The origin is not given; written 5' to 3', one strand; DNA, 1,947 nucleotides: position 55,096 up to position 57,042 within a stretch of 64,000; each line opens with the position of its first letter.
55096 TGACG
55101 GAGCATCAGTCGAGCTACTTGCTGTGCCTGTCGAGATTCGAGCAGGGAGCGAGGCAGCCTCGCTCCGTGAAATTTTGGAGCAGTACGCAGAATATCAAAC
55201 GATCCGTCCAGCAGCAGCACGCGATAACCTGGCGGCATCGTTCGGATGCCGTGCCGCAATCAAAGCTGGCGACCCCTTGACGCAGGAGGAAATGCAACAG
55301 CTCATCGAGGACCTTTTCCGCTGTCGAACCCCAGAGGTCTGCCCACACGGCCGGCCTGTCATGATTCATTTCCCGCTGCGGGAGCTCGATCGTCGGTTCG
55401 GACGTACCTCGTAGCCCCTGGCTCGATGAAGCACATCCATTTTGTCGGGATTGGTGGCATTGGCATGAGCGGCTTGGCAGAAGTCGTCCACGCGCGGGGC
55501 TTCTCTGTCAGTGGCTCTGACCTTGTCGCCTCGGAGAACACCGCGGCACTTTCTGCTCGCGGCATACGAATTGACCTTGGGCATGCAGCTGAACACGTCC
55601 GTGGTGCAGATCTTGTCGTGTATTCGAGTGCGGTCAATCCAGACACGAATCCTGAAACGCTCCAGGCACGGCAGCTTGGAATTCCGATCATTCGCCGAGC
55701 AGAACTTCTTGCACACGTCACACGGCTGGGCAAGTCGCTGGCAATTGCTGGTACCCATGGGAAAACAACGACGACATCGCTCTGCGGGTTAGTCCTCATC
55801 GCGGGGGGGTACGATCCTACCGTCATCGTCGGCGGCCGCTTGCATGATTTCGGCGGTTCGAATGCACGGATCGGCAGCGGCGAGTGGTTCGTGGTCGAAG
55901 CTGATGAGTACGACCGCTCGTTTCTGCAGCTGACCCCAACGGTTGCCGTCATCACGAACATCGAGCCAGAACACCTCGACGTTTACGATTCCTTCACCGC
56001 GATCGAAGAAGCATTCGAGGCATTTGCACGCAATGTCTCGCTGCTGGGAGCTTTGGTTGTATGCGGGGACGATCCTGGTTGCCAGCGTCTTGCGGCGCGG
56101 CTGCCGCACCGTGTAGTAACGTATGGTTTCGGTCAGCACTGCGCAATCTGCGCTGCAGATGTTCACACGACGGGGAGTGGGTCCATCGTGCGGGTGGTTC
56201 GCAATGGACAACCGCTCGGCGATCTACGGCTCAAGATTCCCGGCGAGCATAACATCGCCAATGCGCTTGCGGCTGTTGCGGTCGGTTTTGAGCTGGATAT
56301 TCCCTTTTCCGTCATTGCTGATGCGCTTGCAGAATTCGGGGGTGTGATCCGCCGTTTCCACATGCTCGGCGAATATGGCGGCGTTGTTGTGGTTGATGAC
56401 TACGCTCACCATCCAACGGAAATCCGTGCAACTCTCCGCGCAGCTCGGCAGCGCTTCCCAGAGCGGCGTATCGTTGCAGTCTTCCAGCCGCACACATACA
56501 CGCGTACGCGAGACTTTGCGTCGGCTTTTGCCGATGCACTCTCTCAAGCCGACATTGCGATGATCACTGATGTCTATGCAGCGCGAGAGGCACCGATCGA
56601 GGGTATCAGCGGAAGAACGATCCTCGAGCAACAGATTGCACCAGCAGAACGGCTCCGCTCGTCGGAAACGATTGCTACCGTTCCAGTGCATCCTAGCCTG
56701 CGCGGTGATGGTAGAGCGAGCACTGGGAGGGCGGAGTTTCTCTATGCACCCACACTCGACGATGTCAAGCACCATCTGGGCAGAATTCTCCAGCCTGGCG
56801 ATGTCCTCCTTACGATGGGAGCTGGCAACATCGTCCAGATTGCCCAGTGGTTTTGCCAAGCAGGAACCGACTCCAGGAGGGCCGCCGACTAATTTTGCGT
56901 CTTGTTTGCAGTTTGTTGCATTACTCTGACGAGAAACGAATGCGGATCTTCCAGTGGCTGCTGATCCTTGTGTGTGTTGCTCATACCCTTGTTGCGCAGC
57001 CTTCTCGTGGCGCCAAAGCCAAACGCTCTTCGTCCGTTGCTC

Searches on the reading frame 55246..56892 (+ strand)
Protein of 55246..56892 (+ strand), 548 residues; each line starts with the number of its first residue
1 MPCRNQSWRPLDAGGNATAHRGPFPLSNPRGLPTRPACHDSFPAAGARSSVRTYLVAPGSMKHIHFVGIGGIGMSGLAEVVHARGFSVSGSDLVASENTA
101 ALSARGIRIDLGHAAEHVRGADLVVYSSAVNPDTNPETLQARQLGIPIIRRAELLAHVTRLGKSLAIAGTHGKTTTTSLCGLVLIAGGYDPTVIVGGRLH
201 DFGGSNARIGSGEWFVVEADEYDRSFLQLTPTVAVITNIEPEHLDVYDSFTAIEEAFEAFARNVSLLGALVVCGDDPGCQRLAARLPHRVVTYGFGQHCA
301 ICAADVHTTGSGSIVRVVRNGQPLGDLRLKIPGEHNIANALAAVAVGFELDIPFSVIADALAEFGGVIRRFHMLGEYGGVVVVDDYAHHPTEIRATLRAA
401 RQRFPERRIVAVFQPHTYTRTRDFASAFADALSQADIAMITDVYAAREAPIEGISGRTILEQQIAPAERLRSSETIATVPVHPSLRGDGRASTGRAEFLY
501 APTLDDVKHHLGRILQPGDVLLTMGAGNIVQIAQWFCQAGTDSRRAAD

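Call 83: search_protein_families(library=pfam, proteins=[window:55246-56892:+], max_evalue=0.00001)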
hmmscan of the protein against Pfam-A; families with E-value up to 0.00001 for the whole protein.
window:55246-56892:+ (548 aa): 3 families
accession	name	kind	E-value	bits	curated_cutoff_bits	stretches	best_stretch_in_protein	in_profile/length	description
PF01225.30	Mur_ligase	-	8.7e-28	97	21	1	63-160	1-92/95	Mur ligase family, catalytic domain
PF08245.18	Mur_ligase_M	-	7.5e-26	91.8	24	1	167-346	1-199/200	Mur ligase middle domain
PF02875.26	Mur_ligase_C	-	3e-20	73.8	28.4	1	369-527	1-127/127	Mur ligase, glutamate ligase domain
